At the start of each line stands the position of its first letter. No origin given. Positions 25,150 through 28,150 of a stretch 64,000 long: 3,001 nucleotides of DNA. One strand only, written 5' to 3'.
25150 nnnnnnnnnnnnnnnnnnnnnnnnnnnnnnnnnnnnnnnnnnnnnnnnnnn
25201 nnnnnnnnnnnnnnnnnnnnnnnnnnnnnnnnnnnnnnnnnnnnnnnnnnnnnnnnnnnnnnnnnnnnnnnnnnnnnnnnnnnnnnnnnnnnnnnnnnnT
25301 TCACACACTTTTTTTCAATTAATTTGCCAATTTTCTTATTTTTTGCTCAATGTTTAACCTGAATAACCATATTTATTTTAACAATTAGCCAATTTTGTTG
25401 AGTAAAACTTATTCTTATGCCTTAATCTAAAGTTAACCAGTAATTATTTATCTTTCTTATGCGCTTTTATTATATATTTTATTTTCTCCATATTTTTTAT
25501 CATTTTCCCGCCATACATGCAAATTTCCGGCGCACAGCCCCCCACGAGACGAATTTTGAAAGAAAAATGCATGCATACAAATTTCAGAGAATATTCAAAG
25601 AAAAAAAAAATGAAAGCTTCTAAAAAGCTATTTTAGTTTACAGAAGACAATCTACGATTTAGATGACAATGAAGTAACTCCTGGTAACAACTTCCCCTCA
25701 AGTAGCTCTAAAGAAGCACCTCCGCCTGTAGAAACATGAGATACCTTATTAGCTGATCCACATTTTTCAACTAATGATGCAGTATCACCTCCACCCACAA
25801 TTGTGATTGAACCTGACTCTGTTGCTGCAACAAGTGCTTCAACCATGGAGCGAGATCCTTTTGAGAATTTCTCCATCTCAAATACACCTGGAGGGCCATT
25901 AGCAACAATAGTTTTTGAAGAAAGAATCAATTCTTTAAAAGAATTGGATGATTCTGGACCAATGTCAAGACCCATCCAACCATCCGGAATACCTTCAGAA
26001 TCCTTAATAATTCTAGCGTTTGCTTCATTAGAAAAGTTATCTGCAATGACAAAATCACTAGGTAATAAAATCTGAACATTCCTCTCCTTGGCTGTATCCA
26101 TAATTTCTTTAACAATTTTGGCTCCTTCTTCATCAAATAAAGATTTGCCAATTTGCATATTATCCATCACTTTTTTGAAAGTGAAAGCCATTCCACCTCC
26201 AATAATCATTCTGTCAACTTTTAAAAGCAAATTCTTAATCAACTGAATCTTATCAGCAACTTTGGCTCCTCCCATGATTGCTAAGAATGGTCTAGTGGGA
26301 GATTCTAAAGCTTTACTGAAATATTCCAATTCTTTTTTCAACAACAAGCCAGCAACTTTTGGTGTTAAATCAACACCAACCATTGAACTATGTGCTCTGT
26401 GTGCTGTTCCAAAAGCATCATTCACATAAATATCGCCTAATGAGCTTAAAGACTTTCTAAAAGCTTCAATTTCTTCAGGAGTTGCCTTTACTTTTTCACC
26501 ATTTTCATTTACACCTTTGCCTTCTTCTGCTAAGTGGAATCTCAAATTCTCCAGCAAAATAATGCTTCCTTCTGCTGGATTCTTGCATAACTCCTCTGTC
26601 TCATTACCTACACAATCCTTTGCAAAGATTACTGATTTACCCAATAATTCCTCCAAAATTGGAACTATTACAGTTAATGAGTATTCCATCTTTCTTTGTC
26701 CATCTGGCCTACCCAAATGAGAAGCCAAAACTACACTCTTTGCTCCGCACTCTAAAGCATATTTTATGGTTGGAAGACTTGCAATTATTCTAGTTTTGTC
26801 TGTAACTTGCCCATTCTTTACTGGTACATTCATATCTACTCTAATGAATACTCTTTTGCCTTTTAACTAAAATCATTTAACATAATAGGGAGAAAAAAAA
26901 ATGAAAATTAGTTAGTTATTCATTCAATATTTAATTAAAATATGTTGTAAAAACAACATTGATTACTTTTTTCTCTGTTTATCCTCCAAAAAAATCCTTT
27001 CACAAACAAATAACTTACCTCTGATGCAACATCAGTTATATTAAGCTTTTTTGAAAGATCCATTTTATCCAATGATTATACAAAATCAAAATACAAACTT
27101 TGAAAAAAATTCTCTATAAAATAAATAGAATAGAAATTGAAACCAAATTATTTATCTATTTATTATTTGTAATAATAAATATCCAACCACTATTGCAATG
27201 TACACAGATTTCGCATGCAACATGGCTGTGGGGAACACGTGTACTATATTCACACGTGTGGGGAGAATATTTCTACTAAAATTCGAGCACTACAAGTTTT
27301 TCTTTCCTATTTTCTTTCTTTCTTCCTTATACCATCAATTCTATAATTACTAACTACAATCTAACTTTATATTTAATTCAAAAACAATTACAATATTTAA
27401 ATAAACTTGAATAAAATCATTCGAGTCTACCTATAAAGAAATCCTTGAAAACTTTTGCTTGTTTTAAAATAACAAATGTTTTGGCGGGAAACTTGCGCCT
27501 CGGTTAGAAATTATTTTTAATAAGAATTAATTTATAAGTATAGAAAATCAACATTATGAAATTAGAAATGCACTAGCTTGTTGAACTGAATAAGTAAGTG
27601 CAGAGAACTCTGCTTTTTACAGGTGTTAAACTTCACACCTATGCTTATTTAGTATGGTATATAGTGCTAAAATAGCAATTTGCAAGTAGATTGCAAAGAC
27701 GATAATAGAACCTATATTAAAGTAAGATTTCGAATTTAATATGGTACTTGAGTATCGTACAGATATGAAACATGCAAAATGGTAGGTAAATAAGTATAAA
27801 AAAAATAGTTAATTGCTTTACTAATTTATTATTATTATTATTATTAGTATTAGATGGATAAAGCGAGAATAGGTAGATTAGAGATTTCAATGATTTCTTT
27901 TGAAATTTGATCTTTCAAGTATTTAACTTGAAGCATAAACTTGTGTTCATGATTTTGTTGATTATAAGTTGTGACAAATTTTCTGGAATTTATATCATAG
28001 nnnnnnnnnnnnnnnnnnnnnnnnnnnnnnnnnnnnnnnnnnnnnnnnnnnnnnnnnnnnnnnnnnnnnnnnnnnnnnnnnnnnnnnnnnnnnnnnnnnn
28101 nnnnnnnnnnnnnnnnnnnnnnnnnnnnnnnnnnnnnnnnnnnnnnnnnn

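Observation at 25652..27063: Phosphoglycerate kinase has a 45-nt first exon and a 152-nt intron not captured by the ORF track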

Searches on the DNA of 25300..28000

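Call 38: search_rna_families(source=window, start=25300, end=28000, threshold=evalue, max_evalue=1)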
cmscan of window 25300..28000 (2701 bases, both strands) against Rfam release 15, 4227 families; matches with E-value up to 1: 1.
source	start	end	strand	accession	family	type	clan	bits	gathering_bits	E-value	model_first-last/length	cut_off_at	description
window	25971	26134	+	RF02706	TeloSII_ncR30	Gene; sRNA;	-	16.9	86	0.74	1-226/226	no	TeloSII non coding RNA 30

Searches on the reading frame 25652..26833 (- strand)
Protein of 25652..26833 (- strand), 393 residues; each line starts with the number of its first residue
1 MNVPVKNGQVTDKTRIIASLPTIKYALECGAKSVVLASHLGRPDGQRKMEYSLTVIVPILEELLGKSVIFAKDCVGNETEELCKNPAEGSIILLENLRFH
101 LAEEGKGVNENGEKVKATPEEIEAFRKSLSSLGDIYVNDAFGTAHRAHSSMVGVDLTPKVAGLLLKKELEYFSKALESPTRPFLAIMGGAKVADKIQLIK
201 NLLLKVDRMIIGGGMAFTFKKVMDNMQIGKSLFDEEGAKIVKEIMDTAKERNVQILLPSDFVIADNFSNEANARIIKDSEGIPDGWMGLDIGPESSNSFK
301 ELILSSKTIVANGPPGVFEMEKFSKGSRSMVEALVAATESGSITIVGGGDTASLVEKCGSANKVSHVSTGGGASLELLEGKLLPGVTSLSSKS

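Call 5: search_protein_families(library=pfam, proteins=[window:25652-26833:-])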
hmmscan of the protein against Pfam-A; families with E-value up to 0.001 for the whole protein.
window:25652-26833:- (393 aa): 1 family
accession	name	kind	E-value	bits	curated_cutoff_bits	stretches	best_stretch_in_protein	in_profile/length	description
PF00162.24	PGK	-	1.7e-141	472.1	27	1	1-381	17-379/379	Phosphoglycerate kinase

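Call 6: list_cluster_members(proteins=[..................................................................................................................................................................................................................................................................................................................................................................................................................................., window:25655-26833:-])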
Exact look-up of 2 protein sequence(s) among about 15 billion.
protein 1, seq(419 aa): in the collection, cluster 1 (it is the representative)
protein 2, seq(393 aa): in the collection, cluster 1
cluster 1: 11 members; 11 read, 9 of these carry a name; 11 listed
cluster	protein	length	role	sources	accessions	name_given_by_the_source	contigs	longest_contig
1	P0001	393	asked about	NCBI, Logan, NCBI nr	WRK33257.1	Phosphoglycerate kinase [Cryptosporidium parvum]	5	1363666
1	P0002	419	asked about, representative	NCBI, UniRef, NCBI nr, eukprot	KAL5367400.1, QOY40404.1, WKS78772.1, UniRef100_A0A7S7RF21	phosphoglycerate kinase 1 [Cryptosporidium parvum] | Phosphoglycerate kinase n=2 Tax=Cryptosporidium parvum TaxID=5807 RepID=A0A7S7RF21_CRYPV | Phosphoglycerate kinase [Cryptosporidium parvum]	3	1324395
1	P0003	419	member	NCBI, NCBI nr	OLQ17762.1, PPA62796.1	Phosphoglycerate kinase family protein [Cryptosporidium hominis] | Phosphoglycerate kinase [Cryptosporidium hominis]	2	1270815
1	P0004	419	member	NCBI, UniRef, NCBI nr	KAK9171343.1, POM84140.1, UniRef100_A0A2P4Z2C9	Phosphoglycerate kinase family protein [Cryptosporidium meleagridis] | Phosphoglycerate kinase n=1 Tax=Cryptosporidium meleagridis TaxID=93969 ...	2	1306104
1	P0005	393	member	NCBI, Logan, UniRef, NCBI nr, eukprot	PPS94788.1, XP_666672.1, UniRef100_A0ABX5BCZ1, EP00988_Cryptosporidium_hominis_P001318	Phosphoglycerate kinase [Cryptosporidium hominis] | Phosphoglycerate kinase n=1 Tax=Cryptosporidium hominis TaxID=237895 ... | phosphoglycerate kinase [Cryptosporidium hominis TU502]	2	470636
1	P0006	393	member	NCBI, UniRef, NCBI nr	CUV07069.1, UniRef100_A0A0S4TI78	unnamed protein product [Cryptosporidium hominis] | Phosphoglycerate kinase n=1 Tax=Cryptosporidium hominis TaxID=237895 ...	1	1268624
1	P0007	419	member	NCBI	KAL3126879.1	phosphoglycerate kinase 1 [Cryptosporidium hominis]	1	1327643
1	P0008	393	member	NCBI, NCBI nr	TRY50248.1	Phosphoglycerate kinase [Cryptosporidium tyzzeri]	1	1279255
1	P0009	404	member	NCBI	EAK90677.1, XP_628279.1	phosphoglycerate kinase 1, partial [Cryptosporidium parvum Iowa II]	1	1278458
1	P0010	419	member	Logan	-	-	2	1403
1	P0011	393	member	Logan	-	-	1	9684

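Call 9: find_encoding_contigs(protein=P0010, flank=3000, max_places=6)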
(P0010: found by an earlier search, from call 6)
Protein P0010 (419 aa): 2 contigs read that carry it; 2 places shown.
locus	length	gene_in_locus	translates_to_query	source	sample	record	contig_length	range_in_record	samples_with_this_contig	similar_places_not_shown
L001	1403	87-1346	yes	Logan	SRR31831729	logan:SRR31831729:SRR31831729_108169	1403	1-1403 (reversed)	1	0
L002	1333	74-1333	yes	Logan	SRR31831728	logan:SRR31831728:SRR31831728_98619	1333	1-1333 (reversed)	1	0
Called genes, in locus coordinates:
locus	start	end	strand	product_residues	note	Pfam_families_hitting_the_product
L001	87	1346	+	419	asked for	PF00162:PGK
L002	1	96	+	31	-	?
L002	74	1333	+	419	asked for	PF00162:PGK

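Call 11: find_encoding_contigs(protein=P0011, flank=4000, max_places=4)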
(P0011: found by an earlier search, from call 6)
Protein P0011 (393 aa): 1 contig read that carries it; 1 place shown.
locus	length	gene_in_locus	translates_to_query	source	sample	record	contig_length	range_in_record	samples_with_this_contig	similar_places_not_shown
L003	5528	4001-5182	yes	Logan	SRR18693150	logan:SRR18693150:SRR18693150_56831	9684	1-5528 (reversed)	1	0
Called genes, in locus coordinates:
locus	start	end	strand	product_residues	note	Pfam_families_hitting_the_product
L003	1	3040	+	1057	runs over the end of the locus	PF07719:TPR_2 (faint), PF14559:TPR_19 (faint), PF12569:NatA_aux_su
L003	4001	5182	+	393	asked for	PF00162:PGK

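Call 15: find_encoding_contigs(protein=P0001, flank=3000, max_places=10)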
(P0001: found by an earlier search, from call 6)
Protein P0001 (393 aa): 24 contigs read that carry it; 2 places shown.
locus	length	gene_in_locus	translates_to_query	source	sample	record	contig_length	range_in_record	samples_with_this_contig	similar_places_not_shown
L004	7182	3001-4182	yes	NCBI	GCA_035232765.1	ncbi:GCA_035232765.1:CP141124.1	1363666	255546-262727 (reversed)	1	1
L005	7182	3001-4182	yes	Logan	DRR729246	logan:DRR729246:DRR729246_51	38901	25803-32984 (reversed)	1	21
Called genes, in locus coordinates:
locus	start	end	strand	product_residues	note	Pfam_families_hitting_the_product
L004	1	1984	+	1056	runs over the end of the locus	PF07719:TPR_2 (faint), PF14559:TPR_19 (faint), PF13431:TPR_17 (faint), PF12569:NatA_aux_su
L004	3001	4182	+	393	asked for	PF00162:PGK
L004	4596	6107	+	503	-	-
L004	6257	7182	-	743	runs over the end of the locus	-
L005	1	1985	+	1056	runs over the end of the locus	PF07719:TPR_2 (faint), PF13428:TPR_14 (faint), PF14559:TPR_19 (faint), PF13431:TPR_17 (faint), PF12569:NatA_aux_su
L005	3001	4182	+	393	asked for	PF00162:PGK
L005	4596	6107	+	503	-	-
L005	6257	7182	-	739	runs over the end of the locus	-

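Call 26: find_encoding_contigs(protein=P0004, flank=1500, max_places=1)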
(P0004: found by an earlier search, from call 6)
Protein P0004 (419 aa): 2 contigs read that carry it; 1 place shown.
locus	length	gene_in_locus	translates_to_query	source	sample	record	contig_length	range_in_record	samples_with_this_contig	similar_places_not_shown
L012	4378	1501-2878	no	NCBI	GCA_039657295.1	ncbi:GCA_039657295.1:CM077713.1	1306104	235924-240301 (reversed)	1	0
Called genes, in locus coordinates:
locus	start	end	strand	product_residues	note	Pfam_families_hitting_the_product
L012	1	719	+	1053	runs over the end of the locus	PF07719:TPR_2 (faint), PF13428:TPR_14 (faint), PF14559:TPR_19 (faint), PF13181:TPR_8 (faint), PF13431:TPR_17 (faint), PF12569:NatA_aux_su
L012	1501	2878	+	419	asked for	PF00162:PGK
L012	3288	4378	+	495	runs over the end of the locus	-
